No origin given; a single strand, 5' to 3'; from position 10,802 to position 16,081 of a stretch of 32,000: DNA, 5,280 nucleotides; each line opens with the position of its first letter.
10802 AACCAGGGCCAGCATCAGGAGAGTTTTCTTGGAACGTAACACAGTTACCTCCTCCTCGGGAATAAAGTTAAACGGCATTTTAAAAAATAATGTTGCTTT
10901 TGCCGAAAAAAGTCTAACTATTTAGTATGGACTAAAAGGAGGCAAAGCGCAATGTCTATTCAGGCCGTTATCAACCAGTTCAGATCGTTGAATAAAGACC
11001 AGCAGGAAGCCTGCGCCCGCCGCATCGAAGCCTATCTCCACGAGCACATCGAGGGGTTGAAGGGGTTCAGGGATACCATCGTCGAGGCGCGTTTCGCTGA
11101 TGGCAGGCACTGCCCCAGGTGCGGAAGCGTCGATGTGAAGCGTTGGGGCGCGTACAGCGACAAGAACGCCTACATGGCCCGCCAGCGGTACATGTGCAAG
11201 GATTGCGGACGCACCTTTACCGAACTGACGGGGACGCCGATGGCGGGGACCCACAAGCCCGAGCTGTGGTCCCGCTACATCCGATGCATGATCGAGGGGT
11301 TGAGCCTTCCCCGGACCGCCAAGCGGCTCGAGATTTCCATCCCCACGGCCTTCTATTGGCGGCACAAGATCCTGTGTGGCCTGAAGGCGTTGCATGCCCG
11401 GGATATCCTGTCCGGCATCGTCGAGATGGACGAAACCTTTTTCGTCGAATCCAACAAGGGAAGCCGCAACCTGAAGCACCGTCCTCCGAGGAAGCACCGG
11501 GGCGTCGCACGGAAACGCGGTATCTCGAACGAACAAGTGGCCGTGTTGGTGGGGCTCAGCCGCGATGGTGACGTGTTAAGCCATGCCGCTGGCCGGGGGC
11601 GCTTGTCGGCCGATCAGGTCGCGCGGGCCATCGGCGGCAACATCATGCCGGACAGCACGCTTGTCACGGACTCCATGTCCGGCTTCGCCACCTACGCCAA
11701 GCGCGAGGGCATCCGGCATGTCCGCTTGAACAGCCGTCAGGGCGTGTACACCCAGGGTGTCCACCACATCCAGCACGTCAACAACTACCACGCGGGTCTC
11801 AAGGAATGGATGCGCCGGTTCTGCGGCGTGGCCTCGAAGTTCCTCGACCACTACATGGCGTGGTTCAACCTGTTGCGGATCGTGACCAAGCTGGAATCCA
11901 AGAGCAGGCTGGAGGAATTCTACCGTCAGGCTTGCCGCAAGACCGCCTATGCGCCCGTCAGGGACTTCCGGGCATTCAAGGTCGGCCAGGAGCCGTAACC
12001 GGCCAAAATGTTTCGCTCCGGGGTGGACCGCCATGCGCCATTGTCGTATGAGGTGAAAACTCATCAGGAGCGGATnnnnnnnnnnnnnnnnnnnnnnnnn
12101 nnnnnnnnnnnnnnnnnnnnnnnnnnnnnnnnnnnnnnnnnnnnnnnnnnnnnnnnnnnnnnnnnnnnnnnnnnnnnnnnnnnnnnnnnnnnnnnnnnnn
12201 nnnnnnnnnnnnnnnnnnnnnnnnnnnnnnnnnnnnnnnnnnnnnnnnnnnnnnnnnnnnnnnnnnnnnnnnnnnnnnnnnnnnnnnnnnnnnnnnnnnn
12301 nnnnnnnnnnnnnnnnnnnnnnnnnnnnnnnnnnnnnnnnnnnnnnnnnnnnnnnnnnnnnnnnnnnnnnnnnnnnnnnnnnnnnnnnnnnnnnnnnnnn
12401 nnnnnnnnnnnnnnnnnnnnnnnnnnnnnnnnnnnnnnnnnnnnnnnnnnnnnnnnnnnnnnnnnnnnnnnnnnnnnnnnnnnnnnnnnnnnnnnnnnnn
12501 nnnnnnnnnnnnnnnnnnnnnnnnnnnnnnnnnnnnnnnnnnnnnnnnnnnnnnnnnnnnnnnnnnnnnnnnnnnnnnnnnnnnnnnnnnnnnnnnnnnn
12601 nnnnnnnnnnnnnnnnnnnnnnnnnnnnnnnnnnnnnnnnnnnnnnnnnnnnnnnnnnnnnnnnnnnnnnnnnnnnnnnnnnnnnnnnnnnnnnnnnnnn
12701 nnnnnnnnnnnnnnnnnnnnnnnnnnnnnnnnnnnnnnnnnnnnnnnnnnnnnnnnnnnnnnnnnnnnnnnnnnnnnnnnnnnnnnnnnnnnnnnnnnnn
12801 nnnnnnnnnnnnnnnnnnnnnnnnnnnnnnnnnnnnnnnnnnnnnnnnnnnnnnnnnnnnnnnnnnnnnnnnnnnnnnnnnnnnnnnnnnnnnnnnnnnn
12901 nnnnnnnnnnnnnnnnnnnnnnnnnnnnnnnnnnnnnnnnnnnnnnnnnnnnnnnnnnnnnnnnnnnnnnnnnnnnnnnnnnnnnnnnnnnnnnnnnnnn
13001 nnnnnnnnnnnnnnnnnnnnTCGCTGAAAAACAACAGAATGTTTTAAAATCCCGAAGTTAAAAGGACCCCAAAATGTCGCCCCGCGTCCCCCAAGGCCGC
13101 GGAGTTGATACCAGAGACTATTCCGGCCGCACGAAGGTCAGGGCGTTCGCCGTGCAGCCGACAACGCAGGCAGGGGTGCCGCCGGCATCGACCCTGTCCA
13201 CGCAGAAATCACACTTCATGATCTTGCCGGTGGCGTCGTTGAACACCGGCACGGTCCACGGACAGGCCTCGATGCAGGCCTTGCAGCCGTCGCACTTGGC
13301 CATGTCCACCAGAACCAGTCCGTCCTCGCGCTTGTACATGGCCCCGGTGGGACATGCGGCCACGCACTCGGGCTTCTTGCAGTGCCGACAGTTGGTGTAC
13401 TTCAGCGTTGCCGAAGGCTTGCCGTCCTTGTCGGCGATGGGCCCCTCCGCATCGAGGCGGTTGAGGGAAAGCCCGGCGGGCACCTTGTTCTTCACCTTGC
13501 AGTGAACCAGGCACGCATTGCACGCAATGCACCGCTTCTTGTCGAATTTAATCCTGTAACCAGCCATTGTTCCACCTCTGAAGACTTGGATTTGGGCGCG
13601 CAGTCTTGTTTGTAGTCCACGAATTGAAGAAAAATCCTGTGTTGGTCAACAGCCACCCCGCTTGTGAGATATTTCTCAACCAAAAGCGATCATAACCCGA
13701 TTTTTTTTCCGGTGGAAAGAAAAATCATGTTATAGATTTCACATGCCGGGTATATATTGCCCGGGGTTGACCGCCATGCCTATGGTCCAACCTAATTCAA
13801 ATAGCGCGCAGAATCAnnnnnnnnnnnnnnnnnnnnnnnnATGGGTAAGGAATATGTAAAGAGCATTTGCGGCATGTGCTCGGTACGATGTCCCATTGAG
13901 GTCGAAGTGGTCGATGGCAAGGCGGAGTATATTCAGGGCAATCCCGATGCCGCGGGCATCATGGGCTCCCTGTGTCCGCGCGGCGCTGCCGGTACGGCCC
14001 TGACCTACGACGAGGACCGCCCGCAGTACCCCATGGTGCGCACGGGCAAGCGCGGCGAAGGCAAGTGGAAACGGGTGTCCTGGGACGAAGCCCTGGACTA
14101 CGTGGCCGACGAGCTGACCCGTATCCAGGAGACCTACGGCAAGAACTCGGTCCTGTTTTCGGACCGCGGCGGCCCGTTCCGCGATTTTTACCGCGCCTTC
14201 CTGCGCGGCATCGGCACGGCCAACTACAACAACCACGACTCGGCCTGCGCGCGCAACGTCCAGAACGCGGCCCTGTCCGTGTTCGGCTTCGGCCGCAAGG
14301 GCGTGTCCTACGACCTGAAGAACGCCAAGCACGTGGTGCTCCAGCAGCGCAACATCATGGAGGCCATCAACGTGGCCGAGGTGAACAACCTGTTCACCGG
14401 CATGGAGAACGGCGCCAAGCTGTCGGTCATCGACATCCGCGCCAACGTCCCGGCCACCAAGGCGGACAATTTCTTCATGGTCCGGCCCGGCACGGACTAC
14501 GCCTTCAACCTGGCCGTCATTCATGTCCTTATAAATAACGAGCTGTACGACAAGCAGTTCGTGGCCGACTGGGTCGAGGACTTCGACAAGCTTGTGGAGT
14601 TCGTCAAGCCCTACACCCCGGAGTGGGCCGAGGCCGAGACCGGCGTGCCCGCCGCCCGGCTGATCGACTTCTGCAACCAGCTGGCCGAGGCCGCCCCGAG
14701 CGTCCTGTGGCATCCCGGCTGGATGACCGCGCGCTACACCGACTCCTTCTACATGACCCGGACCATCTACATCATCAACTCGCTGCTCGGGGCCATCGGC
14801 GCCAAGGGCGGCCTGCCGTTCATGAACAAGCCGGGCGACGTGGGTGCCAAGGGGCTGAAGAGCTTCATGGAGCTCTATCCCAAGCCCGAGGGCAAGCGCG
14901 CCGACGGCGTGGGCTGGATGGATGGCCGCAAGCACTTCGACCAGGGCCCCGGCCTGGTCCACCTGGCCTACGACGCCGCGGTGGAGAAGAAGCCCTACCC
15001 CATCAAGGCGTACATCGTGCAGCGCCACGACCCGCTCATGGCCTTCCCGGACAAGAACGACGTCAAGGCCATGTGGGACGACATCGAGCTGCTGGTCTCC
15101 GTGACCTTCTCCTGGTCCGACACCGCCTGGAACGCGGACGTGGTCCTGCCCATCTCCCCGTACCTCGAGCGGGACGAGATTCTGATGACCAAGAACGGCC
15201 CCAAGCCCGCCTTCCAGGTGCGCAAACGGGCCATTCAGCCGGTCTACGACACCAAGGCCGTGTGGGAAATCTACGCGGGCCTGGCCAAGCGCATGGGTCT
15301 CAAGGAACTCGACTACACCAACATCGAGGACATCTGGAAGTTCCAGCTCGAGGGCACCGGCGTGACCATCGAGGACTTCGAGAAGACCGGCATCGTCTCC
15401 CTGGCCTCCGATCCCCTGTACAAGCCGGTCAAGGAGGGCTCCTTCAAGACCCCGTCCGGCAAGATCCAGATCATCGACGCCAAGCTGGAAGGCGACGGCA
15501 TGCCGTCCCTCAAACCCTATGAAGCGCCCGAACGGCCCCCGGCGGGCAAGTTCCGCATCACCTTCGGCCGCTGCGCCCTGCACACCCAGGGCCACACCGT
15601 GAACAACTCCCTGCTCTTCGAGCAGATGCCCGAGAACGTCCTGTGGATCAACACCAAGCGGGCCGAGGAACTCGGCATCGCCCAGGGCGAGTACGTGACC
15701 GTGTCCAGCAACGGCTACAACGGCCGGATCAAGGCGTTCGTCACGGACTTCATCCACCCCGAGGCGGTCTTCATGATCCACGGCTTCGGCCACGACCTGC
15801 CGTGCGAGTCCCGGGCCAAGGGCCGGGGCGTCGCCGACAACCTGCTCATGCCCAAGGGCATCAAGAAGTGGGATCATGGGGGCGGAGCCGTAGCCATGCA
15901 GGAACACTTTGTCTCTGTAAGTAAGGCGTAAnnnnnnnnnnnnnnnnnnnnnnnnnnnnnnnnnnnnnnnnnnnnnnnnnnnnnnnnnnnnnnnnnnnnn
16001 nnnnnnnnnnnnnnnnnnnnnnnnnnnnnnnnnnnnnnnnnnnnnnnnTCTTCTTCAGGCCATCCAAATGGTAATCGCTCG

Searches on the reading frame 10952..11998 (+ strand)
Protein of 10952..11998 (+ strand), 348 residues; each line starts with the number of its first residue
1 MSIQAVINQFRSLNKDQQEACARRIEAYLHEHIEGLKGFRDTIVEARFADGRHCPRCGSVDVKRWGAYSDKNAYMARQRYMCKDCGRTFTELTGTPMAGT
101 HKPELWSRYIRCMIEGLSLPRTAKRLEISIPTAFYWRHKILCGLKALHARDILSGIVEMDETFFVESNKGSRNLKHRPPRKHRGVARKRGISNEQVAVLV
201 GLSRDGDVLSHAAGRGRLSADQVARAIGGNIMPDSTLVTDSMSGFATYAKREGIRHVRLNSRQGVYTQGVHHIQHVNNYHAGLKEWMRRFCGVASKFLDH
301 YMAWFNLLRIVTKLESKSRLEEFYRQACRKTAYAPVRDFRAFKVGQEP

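Call 53: search_protein_families(library=pfam, proteins=[window:10952-11998:+], max_evalue=0.0001)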
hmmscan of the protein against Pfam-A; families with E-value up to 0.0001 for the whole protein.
window:10952-11998:+ (348 aa): 4 families
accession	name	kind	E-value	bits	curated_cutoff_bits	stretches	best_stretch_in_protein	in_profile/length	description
PF12762.13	DDE_Tnp_IS1595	-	1.7e-10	41.5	27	1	153-304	2-147/153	ISXO2-like transposase domain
PF12760.12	Zn_ribbon_IS1595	-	6.5e-07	29.7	25.4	1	42-88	9-46/46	Transposase zinc-ribbon domain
PF02701.20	Zn_ribbon_Dof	-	5.9e-05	23.6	26.6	0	52-91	4-40/59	Dof domain, zinc finger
PF09723.15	Zn_ribbon_8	-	8.6e-05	22.9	34.4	0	79-93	5-19/41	Zinc ribbon domain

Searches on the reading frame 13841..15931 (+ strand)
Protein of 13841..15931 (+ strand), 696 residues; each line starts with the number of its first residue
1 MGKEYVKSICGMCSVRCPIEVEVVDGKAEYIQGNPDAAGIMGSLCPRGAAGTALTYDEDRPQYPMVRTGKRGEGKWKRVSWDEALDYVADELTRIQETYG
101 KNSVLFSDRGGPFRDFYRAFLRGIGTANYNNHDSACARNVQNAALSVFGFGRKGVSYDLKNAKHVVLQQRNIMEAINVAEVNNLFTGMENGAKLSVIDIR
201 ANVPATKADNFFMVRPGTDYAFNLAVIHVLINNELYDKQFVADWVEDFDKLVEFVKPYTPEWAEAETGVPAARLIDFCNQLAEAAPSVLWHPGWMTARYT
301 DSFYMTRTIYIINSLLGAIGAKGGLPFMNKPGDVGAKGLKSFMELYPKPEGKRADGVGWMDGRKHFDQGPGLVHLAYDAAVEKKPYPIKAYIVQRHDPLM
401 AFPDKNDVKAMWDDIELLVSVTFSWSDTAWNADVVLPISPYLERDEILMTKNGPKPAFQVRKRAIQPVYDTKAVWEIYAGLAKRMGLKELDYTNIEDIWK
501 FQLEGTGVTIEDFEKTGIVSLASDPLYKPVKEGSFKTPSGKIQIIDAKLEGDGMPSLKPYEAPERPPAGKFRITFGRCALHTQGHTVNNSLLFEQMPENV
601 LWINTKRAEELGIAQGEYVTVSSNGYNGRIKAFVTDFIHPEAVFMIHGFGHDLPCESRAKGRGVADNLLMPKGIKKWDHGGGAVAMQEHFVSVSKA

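Call 53: search_protein_families(library=pfam, proteins=[window:13841-15931:+], max_evalue=0.0001)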
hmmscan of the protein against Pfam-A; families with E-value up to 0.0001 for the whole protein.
window:13841-15931:+ (696 aa): 3 families
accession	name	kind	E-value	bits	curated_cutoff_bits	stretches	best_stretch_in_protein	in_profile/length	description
PF00384.28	Molybdopterin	-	6.7e-43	147.5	24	1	62-484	3-353/353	Molybdopterin oxidoreductase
PF04879.21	Molybdop_Fe4S4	-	1.4e-13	51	22.7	1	5-56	3-54/55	Molybdopterin oxidoreductase Fe4S4 domain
PF01568.27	Molydop_binding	-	5.2e-12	46.2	26.8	1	580-675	12-98/110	Molydopterin dinucleotide binding domain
